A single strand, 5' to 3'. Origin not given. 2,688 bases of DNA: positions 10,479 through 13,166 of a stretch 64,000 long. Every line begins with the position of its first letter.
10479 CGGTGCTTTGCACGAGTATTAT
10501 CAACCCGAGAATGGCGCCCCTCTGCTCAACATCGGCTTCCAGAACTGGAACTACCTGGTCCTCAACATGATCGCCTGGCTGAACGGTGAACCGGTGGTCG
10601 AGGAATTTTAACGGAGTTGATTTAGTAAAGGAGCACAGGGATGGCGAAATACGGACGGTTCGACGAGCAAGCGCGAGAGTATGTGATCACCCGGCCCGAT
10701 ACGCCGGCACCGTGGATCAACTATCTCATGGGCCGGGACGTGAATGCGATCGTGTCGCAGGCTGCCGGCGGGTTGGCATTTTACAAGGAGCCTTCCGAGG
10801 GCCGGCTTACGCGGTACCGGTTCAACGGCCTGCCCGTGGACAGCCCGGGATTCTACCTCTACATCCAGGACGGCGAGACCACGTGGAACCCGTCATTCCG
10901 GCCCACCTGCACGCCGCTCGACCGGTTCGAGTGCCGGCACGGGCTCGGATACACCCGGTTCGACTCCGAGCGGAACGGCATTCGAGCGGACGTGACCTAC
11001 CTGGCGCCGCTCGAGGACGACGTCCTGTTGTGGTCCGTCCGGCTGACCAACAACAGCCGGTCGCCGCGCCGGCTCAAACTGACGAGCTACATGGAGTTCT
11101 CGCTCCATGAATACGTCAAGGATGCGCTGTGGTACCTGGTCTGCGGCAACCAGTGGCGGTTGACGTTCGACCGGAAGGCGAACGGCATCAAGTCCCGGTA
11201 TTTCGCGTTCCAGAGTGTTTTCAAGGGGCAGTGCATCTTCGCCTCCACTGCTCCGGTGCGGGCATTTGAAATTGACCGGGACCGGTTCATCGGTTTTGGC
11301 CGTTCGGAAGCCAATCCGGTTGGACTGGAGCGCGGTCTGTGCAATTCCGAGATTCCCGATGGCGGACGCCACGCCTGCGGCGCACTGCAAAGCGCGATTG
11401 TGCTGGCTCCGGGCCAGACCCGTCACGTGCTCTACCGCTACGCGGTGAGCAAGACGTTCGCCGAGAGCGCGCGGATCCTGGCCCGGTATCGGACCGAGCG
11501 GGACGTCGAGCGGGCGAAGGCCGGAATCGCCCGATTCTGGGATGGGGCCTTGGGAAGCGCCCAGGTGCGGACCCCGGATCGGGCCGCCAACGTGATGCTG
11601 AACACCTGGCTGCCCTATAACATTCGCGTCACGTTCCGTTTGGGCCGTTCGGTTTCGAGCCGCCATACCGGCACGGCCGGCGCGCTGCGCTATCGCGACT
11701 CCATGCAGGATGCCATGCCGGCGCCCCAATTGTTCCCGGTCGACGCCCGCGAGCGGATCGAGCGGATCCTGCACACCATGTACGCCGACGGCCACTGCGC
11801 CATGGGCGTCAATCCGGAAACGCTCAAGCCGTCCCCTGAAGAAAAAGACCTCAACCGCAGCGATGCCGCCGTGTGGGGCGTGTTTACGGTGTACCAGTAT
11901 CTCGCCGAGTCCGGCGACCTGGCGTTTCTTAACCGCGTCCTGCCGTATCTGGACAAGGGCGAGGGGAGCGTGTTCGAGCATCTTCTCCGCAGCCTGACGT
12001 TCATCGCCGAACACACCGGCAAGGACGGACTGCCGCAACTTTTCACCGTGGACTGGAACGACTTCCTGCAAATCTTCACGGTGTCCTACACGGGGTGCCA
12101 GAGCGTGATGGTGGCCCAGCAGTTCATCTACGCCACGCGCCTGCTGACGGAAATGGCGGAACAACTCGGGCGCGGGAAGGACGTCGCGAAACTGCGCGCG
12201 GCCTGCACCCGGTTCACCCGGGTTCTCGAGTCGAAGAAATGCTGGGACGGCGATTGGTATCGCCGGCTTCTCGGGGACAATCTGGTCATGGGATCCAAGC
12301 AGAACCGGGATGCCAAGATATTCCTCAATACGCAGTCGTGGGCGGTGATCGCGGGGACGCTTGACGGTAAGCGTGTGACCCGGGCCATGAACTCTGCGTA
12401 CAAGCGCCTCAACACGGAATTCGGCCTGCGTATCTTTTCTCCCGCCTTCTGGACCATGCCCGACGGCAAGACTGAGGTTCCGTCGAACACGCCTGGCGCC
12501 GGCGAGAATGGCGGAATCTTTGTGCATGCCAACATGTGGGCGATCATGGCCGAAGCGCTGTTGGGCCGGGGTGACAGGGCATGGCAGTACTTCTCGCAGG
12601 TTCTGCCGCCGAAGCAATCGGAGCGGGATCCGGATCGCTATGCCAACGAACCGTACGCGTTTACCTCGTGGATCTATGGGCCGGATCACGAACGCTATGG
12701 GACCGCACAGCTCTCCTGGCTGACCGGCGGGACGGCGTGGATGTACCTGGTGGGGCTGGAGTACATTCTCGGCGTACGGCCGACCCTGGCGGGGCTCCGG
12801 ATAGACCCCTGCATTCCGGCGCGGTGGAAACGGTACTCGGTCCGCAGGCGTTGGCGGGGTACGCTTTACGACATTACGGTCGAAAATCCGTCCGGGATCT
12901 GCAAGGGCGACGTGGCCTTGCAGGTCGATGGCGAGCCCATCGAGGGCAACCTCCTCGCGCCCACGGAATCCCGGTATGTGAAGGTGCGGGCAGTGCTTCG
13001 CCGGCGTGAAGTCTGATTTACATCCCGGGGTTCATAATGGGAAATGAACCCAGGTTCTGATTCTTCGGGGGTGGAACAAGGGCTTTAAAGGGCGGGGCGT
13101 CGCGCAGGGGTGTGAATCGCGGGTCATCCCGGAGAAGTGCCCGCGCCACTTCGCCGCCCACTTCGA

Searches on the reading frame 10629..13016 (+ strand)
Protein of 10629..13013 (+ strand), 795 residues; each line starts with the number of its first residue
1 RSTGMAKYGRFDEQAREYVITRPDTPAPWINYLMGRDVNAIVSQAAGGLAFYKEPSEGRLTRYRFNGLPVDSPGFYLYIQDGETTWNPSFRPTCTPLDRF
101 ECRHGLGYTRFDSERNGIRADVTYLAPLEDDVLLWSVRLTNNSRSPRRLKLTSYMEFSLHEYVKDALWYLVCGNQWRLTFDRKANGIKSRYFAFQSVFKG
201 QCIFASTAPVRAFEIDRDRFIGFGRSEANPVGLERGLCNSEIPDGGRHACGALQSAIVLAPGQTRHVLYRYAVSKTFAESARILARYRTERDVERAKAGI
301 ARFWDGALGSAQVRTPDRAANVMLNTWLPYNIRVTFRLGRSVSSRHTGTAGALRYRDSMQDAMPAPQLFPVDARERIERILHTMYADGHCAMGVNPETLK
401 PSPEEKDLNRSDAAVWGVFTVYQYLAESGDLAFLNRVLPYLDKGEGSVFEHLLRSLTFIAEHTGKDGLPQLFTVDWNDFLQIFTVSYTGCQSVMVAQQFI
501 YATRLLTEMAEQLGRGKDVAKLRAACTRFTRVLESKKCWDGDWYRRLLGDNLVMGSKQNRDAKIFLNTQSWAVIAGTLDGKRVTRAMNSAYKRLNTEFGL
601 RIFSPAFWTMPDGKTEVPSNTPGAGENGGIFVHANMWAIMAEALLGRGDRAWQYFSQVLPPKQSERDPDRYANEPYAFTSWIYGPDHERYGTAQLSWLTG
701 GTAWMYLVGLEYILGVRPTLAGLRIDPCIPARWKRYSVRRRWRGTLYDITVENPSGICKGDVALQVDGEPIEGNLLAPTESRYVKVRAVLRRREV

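Call 89: search_solved_structures(query=window:10629-13013:+, max_evalue=1e-10)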
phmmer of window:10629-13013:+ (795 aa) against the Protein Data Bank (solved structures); distinct sequences matched with E-value up to 1e-10: 19.
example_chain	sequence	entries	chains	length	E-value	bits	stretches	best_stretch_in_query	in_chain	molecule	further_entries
8bou_A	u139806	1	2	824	4.1e-139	468.2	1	6-776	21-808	N,N'-diacetylchitobiose phosphorylase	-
3qde_A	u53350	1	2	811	2.4e-134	452.4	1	7-777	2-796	Cellobiose phosphorylase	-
8ho7_A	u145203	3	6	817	2.7e-134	452.3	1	7-790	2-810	Cellobiose phosphorylase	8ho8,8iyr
1v7v_A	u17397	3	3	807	3.7e-134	451.8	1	7-777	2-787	chitobiose phosphorylase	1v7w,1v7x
8ho9_A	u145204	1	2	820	8.2e-133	447.4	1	5-778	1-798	Cellobiose phosphorylase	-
8hob_A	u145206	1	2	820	8.4e-133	447.3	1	5-778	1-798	Cellobiose phosphorylase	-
3s4c_A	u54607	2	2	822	2.7e-128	432.4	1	7-777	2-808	Lactose Phosphorylase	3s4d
3rrs_A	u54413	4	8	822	1.9e-127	429.7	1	7-777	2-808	Cellobiose phosphorylase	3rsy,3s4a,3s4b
2cqs_A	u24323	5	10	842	4.4e-125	421.8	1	6-776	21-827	Cellobiose Phosphorylase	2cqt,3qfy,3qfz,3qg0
3afj_A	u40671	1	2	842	6.5e-125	421.2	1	6-776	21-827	Cellobiose Phosphorylase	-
3act_A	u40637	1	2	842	4.6e-124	418.4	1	6-776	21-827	Cellobiose Phosphorylase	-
3acs_A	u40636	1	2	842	7.4e-124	417.8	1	6-776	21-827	Cellobiose Phosphorylase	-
8rf9_A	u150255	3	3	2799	4.1e-74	253.2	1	8-768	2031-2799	Cyclic beta 1-2 glucan synthetase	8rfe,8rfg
8rf0_A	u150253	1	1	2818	4.2e-74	253.2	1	8-768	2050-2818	Cyclic beta-(1,2)-glucan synthase NdvB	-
4zle_A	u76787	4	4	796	7.8e-59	202.7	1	72-777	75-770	Putative b-glycan phosphorylase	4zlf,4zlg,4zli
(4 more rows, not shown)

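Call 98: search_protein_families(library=pfam, proteins=[window:10641-13016:+], max_evalue=0.0001)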
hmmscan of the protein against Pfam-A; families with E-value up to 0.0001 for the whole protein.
window:10641-13016:+ (791 aa): 3 families
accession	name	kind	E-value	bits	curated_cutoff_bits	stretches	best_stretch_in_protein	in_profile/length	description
PF17167.11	Glyco_hydro_94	-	4.5e-101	339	27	1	299-711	1-420/420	Glycosyl hydrolase 94 superfamily, catalytic domain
PF06165.18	GH94_b-supersand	-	1.4e-61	208.6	23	1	22-265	1-248/251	Glycosyl hydrolase 94, supersandwich domain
PF03633.20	Glyco_hydro_65C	-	9e-06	25.8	22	1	718-748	7-37/62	Glycosyl hydrolase family 65, C-terminal domain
